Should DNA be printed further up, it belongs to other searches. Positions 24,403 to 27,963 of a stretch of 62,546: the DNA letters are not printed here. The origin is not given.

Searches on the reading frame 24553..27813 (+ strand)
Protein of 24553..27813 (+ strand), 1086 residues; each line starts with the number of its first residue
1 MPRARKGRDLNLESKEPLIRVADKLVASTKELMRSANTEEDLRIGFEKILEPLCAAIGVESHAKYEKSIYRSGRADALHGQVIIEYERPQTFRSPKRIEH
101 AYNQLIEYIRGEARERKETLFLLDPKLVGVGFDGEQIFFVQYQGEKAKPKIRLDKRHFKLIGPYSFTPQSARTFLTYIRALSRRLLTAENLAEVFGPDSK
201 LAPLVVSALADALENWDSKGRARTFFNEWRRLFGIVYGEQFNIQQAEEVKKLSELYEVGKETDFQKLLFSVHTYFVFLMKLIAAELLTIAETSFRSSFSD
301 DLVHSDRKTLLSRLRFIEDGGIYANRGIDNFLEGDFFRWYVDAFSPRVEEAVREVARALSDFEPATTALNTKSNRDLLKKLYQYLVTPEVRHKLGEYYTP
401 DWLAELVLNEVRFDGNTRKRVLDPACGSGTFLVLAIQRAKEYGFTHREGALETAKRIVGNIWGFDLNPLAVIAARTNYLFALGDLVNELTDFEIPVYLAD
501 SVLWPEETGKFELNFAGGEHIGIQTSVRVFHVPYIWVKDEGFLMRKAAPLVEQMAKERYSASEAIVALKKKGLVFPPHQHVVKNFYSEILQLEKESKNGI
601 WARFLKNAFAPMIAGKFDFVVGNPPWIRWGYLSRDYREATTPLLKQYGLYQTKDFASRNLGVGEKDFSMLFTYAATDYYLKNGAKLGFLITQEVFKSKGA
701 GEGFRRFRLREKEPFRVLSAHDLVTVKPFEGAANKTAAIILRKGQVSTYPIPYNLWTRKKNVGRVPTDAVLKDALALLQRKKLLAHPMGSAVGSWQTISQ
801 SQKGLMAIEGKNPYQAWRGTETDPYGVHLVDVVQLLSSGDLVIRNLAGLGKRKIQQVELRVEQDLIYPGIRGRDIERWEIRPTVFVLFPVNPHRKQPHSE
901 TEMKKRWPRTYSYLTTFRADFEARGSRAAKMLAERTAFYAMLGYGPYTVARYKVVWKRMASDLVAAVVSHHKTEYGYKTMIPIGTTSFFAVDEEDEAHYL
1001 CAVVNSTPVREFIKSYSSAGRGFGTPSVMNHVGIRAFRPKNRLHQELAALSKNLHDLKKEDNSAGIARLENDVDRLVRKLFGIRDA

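Call 98: search_protein_families(library=pfam, proteins=[window:24553-27813:+], max_evalue=0.00001)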
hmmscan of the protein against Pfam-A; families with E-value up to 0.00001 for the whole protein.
window:24553-27813:+ (1086 aa): 3 families
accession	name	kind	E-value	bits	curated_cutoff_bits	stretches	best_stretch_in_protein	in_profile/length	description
PF02384.22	N6_Mtase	-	1.9e-11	44.3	20.4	1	374-479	2-98/311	N-6 DNA Methylase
PF07669.17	Eco57I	-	2.1e-11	44.7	25.3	1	460-713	2-155/171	Eco57I restriction-modification methylase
PF20473.4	MmeI_Mtase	-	3.2e-06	27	27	0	418-476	20-80/259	MmeI, DNA-methyltransferase domain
